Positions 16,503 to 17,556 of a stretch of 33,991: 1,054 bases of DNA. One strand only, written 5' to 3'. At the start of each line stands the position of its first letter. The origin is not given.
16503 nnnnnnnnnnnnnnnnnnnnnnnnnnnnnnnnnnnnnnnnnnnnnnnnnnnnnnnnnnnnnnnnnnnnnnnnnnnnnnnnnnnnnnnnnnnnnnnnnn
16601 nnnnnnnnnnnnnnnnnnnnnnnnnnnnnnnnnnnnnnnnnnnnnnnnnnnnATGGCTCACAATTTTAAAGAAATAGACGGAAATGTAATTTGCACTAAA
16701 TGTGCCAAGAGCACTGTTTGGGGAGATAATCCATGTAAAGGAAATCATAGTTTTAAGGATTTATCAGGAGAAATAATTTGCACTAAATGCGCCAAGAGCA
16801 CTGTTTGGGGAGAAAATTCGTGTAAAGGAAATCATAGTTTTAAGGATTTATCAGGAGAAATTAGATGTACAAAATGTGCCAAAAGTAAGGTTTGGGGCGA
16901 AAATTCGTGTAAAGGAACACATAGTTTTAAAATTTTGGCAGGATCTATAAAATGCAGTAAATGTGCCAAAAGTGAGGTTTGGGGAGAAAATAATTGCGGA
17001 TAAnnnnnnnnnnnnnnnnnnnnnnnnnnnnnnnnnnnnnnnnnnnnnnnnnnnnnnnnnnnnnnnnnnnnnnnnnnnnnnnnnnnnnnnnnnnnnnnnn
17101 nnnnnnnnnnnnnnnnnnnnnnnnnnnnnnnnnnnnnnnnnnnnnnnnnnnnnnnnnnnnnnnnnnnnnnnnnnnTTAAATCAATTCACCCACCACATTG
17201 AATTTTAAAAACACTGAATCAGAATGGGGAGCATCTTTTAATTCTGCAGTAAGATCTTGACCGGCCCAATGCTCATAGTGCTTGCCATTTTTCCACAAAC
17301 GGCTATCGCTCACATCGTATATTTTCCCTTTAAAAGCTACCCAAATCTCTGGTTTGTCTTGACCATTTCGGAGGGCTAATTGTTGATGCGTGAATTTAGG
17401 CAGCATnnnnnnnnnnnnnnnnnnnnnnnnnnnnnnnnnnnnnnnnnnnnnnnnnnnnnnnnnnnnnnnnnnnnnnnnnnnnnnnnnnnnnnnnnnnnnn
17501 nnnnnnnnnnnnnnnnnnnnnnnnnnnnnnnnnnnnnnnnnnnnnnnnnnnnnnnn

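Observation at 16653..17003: Mini-protein made only of four tandem H-x10-C-x2-C-x10-C modules, apparently co-transcribed with alanine dehydrogenase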

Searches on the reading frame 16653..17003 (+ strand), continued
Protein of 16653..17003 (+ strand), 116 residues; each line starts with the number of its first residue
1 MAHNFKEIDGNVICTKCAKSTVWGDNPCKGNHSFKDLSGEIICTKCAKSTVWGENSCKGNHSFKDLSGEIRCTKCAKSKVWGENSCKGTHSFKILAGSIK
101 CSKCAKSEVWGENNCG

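Call 43: list_cluster_members(proteins=[window:16653-17000:+, P0005, P0008, P0010, P0002, P0003, P0012, P0013])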
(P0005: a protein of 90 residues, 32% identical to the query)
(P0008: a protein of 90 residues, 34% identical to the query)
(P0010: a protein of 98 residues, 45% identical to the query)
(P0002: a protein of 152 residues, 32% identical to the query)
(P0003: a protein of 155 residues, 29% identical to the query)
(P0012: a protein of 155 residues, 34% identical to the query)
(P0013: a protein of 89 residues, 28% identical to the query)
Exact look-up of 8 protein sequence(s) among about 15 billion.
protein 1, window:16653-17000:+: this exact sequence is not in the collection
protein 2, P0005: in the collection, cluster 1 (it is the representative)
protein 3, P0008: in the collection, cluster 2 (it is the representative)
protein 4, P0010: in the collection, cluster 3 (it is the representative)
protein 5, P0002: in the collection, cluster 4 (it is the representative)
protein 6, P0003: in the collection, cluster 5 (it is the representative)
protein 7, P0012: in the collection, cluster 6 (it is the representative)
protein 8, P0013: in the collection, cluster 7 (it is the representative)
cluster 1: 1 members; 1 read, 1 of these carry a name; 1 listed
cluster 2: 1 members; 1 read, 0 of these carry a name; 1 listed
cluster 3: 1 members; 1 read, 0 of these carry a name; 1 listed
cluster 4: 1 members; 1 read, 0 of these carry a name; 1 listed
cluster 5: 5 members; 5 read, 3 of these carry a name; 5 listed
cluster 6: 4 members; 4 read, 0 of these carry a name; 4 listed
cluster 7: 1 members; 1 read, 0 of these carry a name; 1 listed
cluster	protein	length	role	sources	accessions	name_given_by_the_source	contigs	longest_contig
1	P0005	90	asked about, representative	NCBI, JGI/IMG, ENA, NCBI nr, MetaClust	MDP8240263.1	MAG: hypothetical protein P9X24_14330 [Candidatus Hatepunaea meridiana] | hypothetical protein [Candidatus Hatepunaea meridiana] | \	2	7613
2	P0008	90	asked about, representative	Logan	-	-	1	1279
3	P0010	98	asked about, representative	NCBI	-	-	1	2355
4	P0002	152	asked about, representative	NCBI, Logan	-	-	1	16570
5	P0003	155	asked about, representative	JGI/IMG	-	hypothetical protein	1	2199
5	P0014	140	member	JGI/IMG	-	hypothetical protein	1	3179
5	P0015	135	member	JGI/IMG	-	hypothetical protein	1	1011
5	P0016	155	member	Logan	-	-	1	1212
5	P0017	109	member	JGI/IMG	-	-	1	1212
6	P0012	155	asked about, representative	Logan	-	-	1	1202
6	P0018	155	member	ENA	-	-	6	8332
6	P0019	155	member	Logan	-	-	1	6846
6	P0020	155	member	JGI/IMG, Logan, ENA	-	-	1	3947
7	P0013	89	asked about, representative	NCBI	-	-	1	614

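Call 45: find_encoding_contigs(protein=P0002, flank=8000)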
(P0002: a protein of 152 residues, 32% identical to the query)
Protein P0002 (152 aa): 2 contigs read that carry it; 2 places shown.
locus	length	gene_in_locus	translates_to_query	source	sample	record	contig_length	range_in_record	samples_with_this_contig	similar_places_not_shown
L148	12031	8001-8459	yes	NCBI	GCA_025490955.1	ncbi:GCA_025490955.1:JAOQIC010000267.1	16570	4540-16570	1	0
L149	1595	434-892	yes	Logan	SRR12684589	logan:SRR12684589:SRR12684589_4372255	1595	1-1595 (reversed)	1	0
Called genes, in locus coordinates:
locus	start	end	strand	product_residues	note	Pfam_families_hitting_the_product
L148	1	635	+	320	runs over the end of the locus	PF01545:Cation_efflux, PF16916:ZT_dimer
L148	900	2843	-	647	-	PF07228:SpoIIE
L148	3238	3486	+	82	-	-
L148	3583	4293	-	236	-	PF01261:AP_endonuc_2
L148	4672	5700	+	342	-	PF01924:HypD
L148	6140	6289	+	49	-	-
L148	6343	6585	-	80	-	-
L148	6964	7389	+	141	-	PF00072:Response_reg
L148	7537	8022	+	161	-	PF13420:Acetyltransf_4, PF00583:Acetyltransf_1, PF13508:Acetyltransf_7 (weak)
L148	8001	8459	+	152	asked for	-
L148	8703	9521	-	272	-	PF07885:Ion_trans_2, PF27232:MJ1433_C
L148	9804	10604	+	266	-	PF13187:Fer4_9 (faint), PF13237:Fer4_10 (faint), PF00037:Fer4 (weak), PF12837:Fer4_6 (faint), PF12838:Fer4_7 (weak), PF13484:Fer4_16 (weak)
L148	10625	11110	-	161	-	PF03073:TspO_MBR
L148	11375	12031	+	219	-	?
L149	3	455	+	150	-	?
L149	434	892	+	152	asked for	-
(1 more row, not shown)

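Call 46: find_encoding_contigs(protein=P0018, flank=8000)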
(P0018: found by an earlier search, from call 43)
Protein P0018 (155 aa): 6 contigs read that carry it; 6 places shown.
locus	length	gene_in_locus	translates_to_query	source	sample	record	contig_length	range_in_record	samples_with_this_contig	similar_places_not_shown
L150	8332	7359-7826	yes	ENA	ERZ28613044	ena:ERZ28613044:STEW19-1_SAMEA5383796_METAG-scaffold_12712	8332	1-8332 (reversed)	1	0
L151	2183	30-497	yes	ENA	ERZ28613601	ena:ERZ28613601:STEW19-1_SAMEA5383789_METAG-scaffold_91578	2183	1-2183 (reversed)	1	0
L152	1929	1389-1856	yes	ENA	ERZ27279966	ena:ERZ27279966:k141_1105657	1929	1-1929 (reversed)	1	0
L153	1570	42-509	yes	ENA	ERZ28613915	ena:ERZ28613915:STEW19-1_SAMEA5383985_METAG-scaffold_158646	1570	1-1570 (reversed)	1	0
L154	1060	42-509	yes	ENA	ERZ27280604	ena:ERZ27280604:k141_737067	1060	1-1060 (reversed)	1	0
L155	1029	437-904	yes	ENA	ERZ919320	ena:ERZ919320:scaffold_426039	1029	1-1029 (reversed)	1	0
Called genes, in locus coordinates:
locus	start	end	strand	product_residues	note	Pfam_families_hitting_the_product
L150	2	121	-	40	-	?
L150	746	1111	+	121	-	-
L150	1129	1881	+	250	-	-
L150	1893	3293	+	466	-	-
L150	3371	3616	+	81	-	-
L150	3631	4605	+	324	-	PF05359:DUF748 (faint), PF00691:OmpA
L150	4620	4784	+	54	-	-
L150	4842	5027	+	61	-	-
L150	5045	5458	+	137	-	-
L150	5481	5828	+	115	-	-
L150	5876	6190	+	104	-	-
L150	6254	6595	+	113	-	-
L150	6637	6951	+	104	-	-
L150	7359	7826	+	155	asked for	-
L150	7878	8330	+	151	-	?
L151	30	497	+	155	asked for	-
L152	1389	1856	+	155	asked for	-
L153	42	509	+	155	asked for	-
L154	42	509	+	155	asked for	-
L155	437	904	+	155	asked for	-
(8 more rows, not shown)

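Call 47: predict_structure(alignment_id=A2)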
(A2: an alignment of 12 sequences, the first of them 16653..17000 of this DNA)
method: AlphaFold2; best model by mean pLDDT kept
length: 116 residues; sequences in the alignment: 12
mean_pLDDT: 82.2   pTM: 0.72
mean pLDDT of the five models: 82.2, 77.5, 77.0, 76.4, 73.4
residues with pLDDT >= 90: 24; 70-90: 76; 50-70: 16; < 50: 0
segments of 3 or more residues with pLDDT < 50: none
pLDDT, mean of each block of 10 residues (from residue 1): 80 82 66 87 86 76 90 85 76 92 86 78
secondary structure, 60 per line:
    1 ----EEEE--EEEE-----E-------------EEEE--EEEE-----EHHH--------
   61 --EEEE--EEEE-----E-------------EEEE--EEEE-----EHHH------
elements in order: E5-8 E11-14 E34-37 E40-43 E63-66 E69-72 E92-95 E98-101
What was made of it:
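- On Zinc ribbon (Pfam zinc-ribbon families, e.g. Zn_ribbon_5, Zn_Ribbon_TF, DZR_2): The AlphaFold model is fairly confident (pLDDT 82, call 47), but coordinates were not accessible and no metal is modelled.
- AlphaFold with the 12-sequence alignment gives pLDDT 82 and pTM 0.72, with one hairpin per unit (call 47).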

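Call 51: find_encoding_contigs(protein=P0010, flank=8000)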
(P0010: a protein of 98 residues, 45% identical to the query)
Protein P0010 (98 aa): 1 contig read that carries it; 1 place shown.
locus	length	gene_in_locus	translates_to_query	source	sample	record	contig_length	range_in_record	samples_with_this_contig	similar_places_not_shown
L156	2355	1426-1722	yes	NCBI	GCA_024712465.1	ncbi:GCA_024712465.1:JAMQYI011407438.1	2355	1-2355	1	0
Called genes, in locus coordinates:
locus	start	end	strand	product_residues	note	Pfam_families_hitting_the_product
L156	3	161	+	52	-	?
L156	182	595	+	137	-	-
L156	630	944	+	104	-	-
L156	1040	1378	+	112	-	-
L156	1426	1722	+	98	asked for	PF08271:Zn_Ribbon_TF (faint)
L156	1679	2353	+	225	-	?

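Call 52: search_protein_families(library=pfam, proteins=[L150:5045-5455:+, L150:5481-5825:+, L150:5876-6187:+, L150:6254-6592:+, L150:6637-6948:+, L150:1893-3290:+, L150:1129-1878:+, L156:182-592:+, L156:630-941:+, L156:1040-1375:+], max_evalue=0.01)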
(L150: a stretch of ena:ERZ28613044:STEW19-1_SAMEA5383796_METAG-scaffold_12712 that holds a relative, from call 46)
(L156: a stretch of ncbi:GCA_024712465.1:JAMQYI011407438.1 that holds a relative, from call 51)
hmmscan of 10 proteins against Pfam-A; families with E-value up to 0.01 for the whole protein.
L150:5045-5455:+ (137 aa): 1 family
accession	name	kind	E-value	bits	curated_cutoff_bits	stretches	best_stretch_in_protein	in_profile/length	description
PF05099.18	TerB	-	8e-05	23.3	24.4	1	8-118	4-113/118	Tellurite resistance protein TerB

L150:5481-5825:+ (115 aa): 0 families

L150:5876-6187:+ (104 aa): 0 families

L150:6254-6592:+ (113 aa): 0 families

L150:6637-6948:+ (104 aa): 0 families

L150:1893-3290:+ (466 aa): 2 families
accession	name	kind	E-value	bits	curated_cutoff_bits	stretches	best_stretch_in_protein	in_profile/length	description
PF13306.12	LRR_5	-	2.9e-24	85.8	27.7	1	127-221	10-102/127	BspA type Leucine rich repeat region (6 copies)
PF04391.17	DUF533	-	0.0022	18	29.6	1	182-318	25-111/178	Protein of unknown function (DUF533)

L150:1129-1878:+ (250 aa): 0 families

L156:182-592:+ (137 aa): 1 family
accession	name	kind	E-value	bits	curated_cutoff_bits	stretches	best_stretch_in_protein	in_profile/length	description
PF05099.18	TerB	-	0.00019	22.2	24.4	1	8-116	4-111/118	Tellurite resistance protein TerB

L156:630-941:+ (104 aa): 0 families

L156:1040-1375:+ (112 aa): 2 families
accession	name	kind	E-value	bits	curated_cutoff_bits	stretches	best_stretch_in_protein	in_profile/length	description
PF13240.11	Zn_Ribbon_1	-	0.0032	17.6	25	0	12-18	14-20/23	zinc-ribbon domain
PF13248.11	Zn_ribbon_3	-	0.0094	15.8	27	0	46-56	13-23/26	zinc-ribbon domain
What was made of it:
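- It sits in regions full of small unknown ORFs, TerB-like genes and BspA-type LRR genes (calls 46, 52).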

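Call 53: fold_search(model_id=the predicted structure, library=pdb)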
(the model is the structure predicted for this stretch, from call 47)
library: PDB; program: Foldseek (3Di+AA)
matches with E <= 10: 99; with E <= 0.001: 0
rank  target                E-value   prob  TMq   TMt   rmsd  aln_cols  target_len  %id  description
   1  4nbz_C                3.0e-01  0.09  0.19  0.17  10.5       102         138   13  Crystal Structure of TcdA-A1 Bound to A26.8 VHH (released 2013-12-11)
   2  4nbz_A                3.1e-01  0.08  0.19  0.17  10.5       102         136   13  Crystal Structure of TcdA-A1 Bound to A26.8 VHH (released 2013-12-11)
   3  8ji0_A                4.6e-01  0.03  0.15  0.13  12.4       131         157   11  Cryo-EM structure of the TcsH-CROP in complex with TMPRSS2 (released 2024-03-20)
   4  2qj6_A                5.2e-01  0.05  0.15  0.09  10.8       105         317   16  Crystal structure analysis of a 14 repeat C-terminal fragment of toxin TcdA in Clostridium difficile (released 2008-07-15)
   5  4nbx_A                5.5e-01  0.06  0.16  0.16  11.1        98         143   16  Crystal Structure of Clostridium difficile Toxin A fragment TcdA-A1 Bound to A20.1 VHH (released 2013-12-11)
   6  3s5e                  5.9e-01  0.13  0.23  0.22   8.7        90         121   13  Crystal structure of human frataxin variant W155R, one of the Friedreich's ataxia point mutations (released 2011-06-29)
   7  6syq_B                5.9e-01  0.06  0.20  0.04  11.5       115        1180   14  ASR Alternansucrase in complex with isomaltotriose (released 2020-06-17)
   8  3tto_D                6.2e-01  0.03  0.16  0.04  11.6       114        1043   14  Crystal structure of Leuconostoc mesenteroides NRRL B-1299 N-terminally truncated dextransucrase DSR-E in triclinic fo (released 2012-01-25)
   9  6syq_A                7.5e-01  0.05  0.20  0.03  11.7       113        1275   14  ASR Alternansucrase in complex with isomaltotriose (released 2020-06-17)
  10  2ypa_C                8.0e-01  0.04  0.17  0.17  12.2       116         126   11  Structure of the SCL:E47:LMO2:LDB1 complex bound to DNA (released 2013-07-31)
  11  3oeq                  9.1e-01  0.12  0.24  0.24   7.5        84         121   11  Crystal structure of trimeric frataxin from the yeast Saccharomyces cerevisiae, with full length n-terminus (released 2011-08-24)
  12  4kfz_B                9.1e-01  0.02  0.14  0.12  12.4       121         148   12  Crystal structure of LMO2 and anti-LMO2 VH complex (released 2014-01-22)
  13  5xcj_B                9.6e-01  0.03  0.19  0.14  11.2       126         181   10  Crystal structure of Vps29 single mutant (D62A) from Entamoeba histolytica (released 2017-10-18)
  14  5umi_C                9.6e-01  0.03  0.17  0.12  11.9       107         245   14  Clostridium difficile TcdA-CROPs bound to PA50 Fab (released 2017-07-19)
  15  8i0w_2                1.0e+00  0.02  0.14  0.12  14.2       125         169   14  The cryo-EM structure of human C complex (released 2024-07-31)
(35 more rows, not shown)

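Call 63: search_protein_families(library=pfam, proteins=[L142:499-1110:+, L141:1081-1578:+], max_evalue=1)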
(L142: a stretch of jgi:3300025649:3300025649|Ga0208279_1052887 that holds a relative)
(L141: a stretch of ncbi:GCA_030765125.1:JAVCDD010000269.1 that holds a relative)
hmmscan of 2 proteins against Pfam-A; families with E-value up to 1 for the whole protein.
L142:499-1110:+ (204 aa): 1 family
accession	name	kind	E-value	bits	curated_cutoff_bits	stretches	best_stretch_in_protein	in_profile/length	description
PF18273.6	T3RM_EcoP15I_C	-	0.08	13.7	25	1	25-75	38-88/97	Type III R-M EcoP15I C-terminal domain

L141:1081-1578:+ (166 aa): 0 families

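Call 64: search_protein_families(library=padloc, proteins=[L142:499-1110:+, L141:1081-1578:+, window:16653-17000:+], max_evalue=0.1)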
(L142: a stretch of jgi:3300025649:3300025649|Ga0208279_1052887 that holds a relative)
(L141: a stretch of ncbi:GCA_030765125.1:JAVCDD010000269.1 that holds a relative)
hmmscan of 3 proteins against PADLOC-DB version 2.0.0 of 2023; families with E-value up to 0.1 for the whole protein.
L142:499-1110:+ (204 aa): 0 families

L141:1081-1578:+ (166 aa): 0 families

window:16653-17000:+ (116 aa): 2 families
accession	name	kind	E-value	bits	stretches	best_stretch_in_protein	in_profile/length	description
PDLC00186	HamB1|HamB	-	0.062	9.2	0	6-33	523-551/864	DEAD-box helicase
PDLC02603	DrmC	-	0.082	11.4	0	80-107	4-31/89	DrmC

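Call 67: search_dna_similar(query=window:16653-17000:+, collection=phages, mode=protein, max_evalue=0.01)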
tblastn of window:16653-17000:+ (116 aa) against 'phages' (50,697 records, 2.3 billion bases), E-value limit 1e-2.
No match.

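Call 68: search_dna_similar(query=window:16653-17000:+, collection=plasmids, mode=protein, max_evalue=0.01)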
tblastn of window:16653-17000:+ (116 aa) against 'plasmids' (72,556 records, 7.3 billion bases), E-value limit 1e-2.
No match.
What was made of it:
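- Tried and rejected: tblastn against phage and plasmid collections gave none (calls 67, 68).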

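Call 71: search_protein_families(library=ncbifam, proteins=[L142:499-1110:+], max_evalue=1)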
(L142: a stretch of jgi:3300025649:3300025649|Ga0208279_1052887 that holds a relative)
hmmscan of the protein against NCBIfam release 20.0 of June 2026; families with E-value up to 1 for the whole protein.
L142:499-1110:+ (204 aa): 1 family
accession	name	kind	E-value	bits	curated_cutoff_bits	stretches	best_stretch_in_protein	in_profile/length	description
NF038215.1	acineto_lipo_PV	hypoth_equivalog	0.11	12.2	33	1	17-45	2-28/55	NF038215 family lipoprotein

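Call 96: fold_search(model_id=the predicted structure, library=viral)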
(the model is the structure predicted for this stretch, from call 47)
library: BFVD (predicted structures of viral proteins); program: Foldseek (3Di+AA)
matches with E <= 10: 216; with E <= 0.001: 0
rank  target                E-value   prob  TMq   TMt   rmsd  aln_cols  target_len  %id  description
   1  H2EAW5                4.8e-01  0.16  0.19  0.02  12.4        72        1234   15  Uncharacterized protein [Megavirus courdo7]
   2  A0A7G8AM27            5.8e-01  0.04  0.16  0.08  15.1        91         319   13  (no name in the UniProt tables at hand)
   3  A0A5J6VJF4            7.0e-01  0.05  0.21  0.07  12.1       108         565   10  Uncharacterized protein [Megaviridae environmental sample]
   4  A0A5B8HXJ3            7.5e-01  0.03  0.17  0.09  15.4       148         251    9  RING-type domain-containing protein [Mimiviridae sp. ChoanoV1]
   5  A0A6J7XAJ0            8.0e-01  0.04  0.20  0.05  19.1       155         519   12  Collagen triple helix repeat [uncultured Caudovirales phage]
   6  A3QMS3                9.6e-01  0.02  0.14  0.08  15.4       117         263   13  Uncharacterized protein [Cyprinid herpesvirus 3]
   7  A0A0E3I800            1.0e+00  0.04  0.17  0.07  11.2       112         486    9  Lysozyme [Synechococcus phage ACG-2014f]
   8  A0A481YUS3            1.0e+00  0.03  0.14  0.13  12.4       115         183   16  Uncharacterized protein [Marseillevirus LCMAC102]
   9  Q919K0                1.0e+00  0.03  0.14  0.15  14.1       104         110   12  Uncharacterized protein [Culex nigripalpus nucleopolyhedrovirus (isolate Florida/1997)]
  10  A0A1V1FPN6            1.0e+00  0.02  0.16  0.04  14.2       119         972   15  Uncharacterized protein [Azobacteroides phage ProJPt-Bp1]
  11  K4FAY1                1.2e+00  0.03  0.18  0.06  17.2       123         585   12  Phage tail fiber protein [Cronobacter phage vB_CsaM_GAP31]
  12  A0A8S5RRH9            1.2e+00  0.07  0.25  0.15   8.0       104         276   16  Trimeric autotransporter adhesin YadA-like stalk domain-containing protein [Siphoviridae sp. ctKy93]
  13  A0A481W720            1.2e+00  0.02  0.16  0.09  12.6       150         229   15  (no name in the UniProt tables at hand)
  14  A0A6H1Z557            1.3e+00  0.44  0.17  0.30   1.1        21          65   24  (no name in the UniProt tables at hand)
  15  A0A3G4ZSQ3            1.4e+00  0.02  0.16  0.05  14.7       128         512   16  Uncharacterized protein [Barrevirus sp.]
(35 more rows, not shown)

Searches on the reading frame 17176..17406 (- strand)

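Call 12: search_protein_families(library=pfam, proteins=[window:17176-17406:-], max_evalue=0.00001)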
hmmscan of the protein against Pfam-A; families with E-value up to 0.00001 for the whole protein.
window:17176-17406:- (76 aa): 1 family
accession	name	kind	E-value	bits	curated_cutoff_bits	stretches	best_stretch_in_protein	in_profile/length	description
PF00173.33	Cyt-b5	-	5.9e-10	39.5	23.7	1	7-75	2-73/74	Cytochrome b5-like Heme/Steroid binding domain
